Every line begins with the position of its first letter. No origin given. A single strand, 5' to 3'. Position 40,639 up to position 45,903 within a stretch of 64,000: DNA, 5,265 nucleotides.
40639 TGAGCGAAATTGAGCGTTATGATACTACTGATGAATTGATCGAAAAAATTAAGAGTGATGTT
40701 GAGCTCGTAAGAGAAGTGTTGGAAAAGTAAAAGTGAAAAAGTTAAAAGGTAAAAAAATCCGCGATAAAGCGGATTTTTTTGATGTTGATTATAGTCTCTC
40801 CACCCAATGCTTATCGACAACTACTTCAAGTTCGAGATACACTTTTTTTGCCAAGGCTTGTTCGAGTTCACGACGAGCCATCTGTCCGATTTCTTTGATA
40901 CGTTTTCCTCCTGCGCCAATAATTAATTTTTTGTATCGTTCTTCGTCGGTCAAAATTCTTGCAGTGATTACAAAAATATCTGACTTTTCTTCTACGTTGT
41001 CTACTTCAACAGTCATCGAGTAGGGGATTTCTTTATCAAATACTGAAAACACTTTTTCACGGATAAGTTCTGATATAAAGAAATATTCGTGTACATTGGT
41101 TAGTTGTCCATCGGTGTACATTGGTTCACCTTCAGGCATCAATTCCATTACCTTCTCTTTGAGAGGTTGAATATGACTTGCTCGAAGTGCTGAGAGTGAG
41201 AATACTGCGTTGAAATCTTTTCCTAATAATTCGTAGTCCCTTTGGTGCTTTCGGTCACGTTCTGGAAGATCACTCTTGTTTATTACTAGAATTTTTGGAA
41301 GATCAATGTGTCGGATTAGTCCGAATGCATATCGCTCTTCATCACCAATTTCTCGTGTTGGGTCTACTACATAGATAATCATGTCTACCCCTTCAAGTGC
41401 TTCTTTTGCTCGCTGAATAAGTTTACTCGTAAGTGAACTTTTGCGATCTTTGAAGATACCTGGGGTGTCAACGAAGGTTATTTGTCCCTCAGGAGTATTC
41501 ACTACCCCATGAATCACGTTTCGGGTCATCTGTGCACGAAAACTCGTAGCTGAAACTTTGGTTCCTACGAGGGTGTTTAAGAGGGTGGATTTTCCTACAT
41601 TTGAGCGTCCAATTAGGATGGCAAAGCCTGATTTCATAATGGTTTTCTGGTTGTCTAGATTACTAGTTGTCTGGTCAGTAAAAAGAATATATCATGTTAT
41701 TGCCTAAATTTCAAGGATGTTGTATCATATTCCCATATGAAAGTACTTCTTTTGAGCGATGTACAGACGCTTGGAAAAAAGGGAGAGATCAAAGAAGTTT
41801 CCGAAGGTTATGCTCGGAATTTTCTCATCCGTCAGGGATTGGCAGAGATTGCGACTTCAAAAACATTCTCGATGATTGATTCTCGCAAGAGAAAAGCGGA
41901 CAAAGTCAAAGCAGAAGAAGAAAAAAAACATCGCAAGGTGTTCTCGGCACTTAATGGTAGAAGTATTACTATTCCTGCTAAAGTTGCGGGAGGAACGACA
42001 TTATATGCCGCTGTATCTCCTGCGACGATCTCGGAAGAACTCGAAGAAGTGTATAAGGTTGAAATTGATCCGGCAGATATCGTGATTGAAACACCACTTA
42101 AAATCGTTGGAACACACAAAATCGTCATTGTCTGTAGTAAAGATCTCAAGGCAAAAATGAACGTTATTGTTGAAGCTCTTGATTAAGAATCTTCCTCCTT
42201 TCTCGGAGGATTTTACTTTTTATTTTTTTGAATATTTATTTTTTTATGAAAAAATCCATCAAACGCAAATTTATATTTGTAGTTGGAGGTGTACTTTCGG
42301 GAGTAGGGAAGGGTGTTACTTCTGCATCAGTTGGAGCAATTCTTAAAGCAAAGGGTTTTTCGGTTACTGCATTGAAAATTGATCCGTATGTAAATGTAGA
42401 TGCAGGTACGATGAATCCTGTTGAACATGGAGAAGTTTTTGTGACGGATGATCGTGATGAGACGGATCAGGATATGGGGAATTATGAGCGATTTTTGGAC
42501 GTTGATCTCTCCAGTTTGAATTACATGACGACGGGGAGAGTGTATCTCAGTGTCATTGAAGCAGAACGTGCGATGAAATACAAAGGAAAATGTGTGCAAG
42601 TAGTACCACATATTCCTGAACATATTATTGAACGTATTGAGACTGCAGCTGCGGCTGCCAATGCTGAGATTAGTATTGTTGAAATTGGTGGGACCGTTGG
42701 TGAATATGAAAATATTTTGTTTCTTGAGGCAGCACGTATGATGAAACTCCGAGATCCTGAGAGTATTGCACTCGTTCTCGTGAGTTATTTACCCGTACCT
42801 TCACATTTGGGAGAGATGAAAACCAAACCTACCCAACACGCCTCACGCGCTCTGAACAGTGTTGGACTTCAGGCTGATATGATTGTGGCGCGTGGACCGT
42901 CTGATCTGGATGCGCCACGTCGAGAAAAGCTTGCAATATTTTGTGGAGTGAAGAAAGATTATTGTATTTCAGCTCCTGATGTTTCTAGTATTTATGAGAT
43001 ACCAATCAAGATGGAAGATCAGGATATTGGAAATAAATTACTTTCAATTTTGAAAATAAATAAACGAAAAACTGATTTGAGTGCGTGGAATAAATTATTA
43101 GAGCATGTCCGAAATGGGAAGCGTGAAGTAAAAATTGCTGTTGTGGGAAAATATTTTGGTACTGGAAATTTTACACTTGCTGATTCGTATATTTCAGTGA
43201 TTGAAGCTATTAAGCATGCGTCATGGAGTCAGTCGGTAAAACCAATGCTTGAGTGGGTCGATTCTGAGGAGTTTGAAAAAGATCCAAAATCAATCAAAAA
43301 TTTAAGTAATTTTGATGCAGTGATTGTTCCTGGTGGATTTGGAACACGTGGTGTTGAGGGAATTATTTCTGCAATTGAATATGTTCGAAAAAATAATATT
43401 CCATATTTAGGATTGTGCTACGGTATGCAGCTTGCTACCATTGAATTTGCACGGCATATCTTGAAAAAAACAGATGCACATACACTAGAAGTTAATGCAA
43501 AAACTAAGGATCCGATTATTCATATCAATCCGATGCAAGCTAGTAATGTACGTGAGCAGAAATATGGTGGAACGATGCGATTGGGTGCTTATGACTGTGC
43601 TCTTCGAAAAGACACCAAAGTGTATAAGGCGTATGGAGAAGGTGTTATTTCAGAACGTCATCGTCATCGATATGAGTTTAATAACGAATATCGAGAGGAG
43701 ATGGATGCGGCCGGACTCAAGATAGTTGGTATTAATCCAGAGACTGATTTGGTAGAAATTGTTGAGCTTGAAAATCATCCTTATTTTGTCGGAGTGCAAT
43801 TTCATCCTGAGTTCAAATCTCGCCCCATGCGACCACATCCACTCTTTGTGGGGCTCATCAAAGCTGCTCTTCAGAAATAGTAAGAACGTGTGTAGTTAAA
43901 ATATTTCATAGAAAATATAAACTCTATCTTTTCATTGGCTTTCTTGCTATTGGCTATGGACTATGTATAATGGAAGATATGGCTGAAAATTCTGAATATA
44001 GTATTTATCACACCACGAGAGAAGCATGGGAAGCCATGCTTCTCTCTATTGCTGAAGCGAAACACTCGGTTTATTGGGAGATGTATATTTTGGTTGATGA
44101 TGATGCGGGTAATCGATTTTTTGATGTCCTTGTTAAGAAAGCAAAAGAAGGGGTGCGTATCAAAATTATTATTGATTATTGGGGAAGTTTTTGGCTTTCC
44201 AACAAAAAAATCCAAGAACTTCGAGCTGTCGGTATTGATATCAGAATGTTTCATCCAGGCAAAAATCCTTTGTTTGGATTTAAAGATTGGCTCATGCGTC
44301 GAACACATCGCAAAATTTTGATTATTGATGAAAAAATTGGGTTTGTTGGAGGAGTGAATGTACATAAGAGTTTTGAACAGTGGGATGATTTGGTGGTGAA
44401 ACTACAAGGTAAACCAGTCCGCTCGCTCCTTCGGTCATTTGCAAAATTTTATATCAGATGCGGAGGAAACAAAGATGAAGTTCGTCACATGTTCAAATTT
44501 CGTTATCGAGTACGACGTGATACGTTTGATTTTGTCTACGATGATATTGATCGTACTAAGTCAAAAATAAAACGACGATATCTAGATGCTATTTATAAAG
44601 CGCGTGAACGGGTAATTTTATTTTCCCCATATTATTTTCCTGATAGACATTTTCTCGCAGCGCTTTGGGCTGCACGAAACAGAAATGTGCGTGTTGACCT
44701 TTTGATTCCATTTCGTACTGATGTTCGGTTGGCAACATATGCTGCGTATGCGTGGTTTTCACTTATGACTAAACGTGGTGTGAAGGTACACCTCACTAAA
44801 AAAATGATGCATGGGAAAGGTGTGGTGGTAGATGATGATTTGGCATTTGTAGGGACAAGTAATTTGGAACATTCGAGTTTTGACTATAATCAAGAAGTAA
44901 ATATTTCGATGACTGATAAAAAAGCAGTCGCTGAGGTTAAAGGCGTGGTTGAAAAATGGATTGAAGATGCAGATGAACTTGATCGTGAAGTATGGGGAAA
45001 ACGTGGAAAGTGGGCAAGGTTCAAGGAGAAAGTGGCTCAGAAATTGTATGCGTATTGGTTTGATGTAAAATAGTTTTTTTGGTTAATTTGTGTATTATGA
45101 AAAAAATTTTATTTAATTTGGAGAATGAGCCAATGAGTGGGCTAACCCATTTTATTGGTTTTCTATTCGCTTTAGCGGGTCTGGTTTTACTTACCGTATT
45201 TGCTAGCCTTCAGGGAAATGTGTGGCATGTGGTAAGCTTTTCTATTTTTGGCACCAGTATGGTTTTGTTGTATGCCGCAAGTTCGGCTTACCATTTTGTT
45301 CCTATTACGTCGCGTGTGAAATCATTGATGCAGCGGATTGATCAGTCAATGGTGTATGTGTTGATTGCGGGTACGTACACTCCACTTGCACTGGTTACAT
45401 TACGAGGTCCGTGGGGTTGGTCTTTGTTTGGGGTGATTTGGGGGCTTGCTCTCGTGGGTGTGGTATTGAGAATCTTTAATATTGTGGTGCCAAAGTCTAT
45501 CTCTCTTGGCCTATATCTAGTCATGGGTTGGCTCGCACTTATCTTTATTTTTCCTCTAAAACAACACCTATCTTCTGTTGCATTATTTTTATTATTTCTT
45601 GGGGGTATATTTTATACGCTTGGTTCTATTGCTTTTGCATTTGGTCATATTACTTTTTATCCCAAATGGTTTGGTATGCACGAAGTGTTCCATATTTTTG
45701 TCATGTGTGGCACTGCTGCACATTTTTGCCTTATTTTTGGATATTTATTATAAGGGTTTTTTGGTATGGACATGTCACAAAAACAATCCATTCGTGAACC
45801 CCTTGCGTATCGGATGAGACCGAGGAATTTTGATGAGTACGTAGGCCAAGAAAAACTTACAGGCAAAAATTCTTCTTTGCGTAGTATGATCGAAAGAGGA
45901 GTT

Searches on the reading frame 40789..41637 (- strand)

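Call 43: search_protein_families(library=pfam, proteins=[window:40789-41637:-], max_evalue=0.000001)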
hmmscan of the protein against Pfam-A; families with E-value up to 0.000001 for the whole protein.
window:40789-41637:- (282 aa): 7 families
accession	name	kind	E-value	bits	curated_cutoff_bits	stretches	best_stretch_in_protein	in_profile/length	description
PF01926.29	MMR_HSR1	-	2.4e-23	82.9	21.9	1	7-121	3-113/113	50S ribosome-binding GTPase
PF07650.23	KH_2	-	2.8e-13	49.9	22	1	203-278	1-77/78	KH domain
PF02421.24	FeoB_N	-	2.7e-12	46.9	27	1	7-162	4-155/156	Ferrous iron transport protein B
PF04548.22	AIG1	-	1.7e-11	44.3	27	1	7-110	4-109/212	AIG1 family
PF00009.33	GTP_EFTU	-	2.1e-09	37.7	26.5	1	36-168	54-187/188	Elongation factor Tu GTP binding domain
PF00350.29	Dynamin_N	-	2.3e-08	34.7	27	0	8-42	3-36/168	Dynamin family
PF03193.22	RsgA_GTPase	-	2e-07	31.5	30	0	3-61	106-168/174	RsgA GTPase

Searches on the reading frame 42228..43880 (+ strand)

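Call 7: search_protein_families(library=pfam, proteins=[window:42228-43880:+], max_evalue=0.00001)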
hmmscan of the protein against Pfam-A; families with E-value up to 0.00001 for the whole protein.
window:42228-43880:+ (550 aa): 3 families
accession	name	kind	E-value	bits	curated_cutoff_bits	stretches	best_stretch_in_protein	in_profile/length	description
PF06418.20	CTP_synth_N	-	1.6e-100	336.3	26.1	1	14-277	1-265/265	CTP synthase N-terminus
PF00117.34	GATase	-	1.6e-38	132.7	22.8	1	317-545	2-189/190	Glutamine amidotransferase class-I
PF07722.19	Peptidase_C26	-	2e-07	31.5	20.5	1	383-528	98-219/219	Peptidase C26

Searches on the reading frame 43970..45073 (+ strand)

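Call 43: search_protein_families(library=pfam, proteins=[window:43970-45073:+], max_evalue=0.000001)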
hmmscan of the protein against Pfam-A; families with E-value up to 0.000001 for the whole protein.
window:43970-45073:+ (367 aa): 2 families
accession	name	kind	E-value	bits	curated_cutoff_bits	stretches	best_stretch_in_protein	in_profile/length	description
PF13091.12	PLDc_2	-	1.8e-39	135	27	2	205-326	2-127/132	PLD-like domain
PF00614.28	PLDc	-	1.6e-13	50.5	21.9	0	280-299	5-24/28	Phospholipase D Active site motif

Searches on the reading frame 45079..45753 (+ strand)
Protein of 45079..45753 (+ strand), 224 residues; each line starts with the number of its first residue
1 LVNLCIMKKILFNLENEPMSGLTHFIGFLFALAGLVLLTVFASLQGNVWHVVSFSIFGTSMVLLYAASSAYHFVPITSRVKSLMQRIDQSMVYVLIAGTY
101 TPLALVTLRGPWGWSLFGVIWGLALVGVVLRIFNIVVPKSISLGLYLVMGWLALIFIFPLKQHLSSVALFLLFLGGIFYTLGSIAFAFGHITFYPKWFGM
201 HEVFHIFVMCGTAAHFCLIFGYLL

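Call 43: search_protein_families(library=pfam, proteins=[window:45079-45753:+], max_evalue=0.000001)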
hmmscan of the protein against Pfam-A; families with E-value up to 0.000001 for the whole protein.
window:45079-45753:+ (224 aa): 1 family
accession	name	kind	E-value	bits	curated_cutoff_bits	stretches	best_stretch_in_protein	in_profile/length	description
PF03006.26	HlyIII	-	3.7e-42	144.9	26.2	1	12-216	1-224/224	Haemolysin-III related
